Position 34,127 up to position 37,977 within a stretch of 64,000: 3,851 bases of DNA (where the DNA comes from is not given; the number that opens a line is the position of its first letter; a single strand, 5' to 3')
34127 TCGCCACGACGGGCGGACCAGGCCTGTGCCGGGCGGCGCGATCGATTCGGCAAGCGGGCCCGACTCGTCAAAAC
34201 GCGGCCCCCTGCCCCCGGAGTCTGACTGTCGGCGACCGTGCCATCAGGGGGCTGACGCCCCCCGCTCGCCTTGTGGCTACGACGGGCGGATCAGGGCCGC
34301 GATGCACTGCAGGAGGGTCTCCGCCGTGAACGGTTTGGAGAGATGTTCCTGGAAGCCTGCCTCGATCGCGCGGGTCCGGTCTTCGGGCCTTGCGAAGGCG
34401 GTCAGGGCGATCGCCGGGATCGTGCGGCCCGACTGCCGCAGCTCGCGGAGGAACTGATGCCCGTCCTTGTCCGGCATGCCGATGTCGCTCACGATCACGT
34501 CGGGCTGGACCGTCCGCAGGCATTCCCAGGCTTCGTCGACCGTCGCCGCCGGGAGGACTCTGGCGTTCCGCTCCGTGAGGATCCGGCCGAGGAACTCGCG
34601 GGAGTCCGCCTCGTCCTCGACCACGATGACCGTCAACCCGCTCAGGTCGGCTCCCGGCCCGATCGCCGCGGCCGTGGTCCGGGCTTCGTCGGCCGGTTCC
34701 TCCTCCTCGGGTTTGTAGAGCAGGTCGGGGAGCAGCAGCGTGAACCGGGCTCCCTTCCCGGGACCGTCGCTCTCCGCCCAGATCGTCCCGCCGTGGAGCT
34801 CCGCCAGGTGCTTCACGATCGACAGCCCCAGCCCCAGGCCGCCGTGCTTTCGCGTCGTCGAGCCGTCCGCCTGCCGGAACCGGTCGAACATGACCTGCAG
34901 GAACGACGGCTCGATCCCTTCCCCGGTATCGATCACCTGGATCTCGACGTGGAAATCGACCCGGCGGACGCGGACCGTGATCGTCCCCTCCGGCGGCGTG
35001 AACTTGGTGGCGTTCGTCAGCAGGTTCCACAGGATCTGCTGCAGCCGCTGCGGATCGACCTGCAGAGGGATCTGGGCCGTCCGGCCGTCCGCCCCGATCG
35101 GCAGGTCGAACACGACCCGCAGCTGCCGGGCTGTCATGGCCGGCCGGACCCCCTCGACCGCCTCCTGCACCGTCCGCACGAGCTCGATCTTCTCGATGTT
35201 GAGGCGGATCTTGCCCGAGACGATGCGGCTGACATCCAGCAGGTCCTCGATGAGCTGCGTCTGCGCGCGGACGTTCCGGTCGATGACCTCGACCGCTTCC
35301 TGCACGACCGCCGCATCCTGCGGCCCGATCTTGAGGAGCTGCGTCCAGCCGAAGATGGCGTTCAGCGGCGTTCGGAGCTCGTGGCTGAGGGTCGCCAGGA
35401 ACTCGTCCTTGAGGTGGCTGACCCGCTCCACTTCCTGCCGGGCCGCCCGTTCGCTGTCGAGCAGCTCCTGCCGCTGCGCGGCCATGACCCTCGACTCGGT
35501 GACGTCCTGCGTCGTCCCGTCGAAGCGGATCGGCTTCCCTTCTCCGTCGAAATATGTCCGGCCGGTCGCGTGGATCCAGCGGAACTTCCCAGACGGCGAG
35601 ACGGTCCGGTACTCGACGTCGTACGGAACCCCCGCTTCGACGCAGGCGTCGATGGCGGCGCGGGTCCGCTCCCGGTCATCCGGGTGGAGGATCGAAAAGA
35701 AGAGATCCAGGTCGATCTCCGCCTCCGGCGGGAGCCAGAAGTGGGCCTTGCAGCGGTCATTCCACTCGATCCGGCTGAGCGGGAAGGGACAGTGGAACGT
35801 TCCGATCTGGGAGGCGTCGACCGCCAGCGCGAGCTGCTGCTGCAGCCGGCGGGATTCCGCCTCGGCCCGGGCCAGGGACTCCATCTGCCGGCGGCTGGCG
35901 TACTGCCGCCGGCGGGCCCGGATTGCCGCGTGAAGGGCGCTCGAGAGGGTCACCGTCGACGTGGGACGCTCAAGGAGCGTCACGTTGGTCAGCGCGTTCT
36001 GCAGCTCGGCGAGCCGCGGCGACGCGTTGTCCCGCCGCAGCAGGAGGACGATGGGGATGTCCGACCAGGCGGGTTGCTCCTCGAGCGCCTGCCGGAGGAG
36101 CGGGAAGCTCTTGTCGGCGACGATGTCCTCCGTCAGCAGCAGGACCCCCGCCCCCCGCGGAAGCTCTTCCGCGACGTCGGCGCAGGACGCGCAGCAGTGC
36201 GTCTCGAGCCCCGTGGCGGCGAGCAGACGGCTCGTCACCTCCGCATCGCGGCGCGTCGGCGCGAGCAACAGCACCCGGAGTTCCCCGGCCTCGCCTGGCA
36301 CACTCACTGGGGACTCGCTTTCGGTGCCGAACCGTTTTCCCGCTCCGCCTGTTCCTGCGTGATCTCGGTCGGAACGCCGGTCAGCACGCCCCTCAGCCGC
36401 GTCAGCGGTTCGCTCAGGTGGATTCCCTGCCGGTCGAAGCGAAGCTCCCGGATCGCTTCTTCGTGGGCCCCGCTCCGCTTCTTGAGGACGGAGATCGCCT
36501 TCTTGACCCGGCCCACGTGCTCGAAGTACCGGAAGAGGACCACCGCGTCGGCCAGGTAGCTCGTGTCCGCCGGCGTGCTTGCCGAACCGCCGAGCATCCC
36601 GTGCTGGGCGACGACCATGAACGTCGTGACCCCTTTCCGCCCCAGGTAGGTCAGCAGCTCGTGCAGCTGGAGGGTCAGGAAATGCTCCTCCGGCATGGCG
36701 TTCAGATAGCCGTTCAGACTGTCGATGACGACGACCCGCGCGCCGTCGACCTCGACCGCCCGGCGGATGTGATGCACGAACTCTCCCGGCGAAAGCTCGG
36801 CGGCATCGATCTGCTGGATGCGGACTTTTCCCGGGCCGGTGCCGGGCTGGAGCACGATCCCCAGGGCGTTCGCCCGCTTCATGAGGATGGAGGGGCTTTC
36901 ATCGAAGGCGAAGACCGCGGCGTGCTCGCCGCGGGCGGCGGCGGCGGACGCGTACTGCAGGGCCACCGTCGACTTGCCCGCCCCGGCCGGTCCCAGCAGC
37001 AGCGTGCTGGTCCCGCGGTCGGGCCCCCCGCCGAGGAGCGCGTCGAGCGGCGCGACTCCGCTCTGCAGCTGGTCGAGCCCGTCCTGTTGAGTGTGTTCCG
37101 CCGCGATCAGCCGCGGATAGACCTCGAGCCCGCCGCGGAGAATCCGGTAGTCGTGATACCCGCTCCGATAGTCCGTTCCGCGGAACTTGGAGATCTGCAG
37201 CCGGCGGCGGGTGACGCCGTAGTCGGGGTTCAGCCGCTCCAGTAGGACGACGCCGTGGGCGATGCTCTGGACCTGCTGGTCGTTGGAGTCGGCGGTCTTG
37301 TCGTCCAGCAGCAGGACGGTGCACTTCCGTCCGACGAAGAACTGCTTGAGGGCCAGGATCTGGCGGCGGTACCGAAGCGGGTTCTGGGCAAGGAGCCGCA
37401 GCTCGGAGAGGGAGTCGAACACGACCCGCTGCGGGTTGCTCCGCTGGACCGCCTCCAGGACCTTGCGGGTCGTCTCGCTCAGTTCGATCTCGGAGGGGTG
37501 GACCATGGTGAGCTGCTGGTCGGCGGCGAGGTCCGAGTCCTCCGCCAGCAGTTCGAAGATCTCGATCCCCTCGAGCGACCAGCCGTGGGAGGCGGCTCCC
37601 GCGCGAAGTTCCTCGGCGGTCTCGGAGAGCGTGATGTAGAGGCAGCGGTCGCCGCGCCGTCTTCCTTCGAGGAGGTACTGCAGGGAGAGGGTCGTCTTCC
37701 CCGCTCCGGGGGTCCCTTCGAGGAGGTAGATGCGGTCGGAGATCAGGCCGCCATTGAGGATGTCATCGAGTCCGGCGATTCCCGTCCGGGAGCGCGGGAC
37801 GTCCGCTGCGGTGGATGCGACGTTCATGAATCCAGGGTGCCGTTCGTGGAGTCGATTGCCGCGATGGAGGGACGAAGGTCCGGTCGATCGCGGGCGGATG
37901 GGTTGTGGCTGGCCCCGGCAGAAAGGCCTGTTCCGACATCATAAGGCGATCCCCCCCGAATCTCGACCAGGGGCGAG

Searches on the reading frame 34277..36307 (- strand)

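Call 15: search_protein_families(library=pfam, proteins=[window:34277-36307:-], max_evalue=0.0001)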
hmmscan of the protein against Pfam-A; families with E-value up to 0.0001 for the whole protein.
window:34277-36307:- (676 aa): 5 families
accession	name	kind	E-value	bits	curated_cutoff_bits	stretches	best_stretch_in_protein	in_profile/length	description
PF02518.31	HATPase_c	-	3.3e-32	111.7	26.4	1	418-528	2-109/111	Histidine kinase-, DNA gyrase B-, and HSP90-like ATPase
PF00072.30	Response_reg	-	6.7e-25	87.9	30.2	1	560-669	1-110/111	Response regulator receiver domain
PF08447.18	PAS_3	-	3.1e-18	66.2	25.6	1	180-265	2-88/89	PAS fold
PF00512.31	HisKA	-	1e-17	64.3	26.9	1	300-364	2-65/66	His Kinase A (phospho-acceptor) domain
PF08448.16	PAS_4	-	9.6e-05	23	23.1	0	181-273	19-109/110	PAS fold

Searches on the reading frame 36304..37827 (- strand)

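Call 15: search_protein_families(library=pfam, proteins=[window:36304-37827:-], max_evalue=0.0001)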
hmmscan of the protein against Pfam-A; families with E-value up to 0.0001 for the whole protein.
window:36304-37827:- (507 aa): 14 families
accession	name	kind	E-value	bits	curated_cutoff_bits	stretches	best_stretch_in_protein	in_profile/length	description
PF06745.19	ATPase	-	5.1e-69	232.6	26.6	2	14-239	2-229/231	KaiC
PF13481.12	AAA_25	-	1.7e-17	64.2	27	2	252-377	13-158/195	AAA domain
PF13401.12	AAA_22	-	2.8e-09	37.8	27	0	273-373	6-95/130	AAA domain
PF25199.1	nSTAND_NTPase5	-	1.5e-08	35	34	1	269-313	38-81/145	Novel STAND NTPase 5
PF00154.27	RecA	-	2.3e-08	34.3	27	0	247-370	26-138/262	recA bacterial DNA recombination protein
PF13191.12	AAA_16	-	3e-07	31.5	32.6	0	261-372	12-142/167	AAA ATPase domain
PF24883.2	NPHP3_N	-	7.4e-07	29.9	24.8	0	31-143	22-136/164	Nephrocystin 3, N-terminal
PF13173.12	AAA_14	-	9.2e-07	29.4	27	0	275-376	5-104/129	AAA domain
PF03796.21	DnaB_C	-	2e-06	27.8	27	0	254-369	2-108/255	DnaB-like helicase C terminal domain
PF20720.3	nSTAND3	-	2.3e-06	27.8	27.2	0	30-72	16-58/155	Novel STAND NTPase 3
PF13479.12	AAA_24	-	4.9e-06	27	27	0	273-375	3-77/195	AAA domain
PF13604.12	AAA_30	-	8e-06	26.2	27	0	275-309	21-55/191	AAA domain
PF01695.23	IstB_IS21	-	1.2e-05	25.3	24.1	0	35-76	96-137/238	IstB-like ATP binding protein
PF13555.12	AAA_29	-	5.9e-05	23.2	27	0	271-288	22-38/61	P-loop containing region of AAA domain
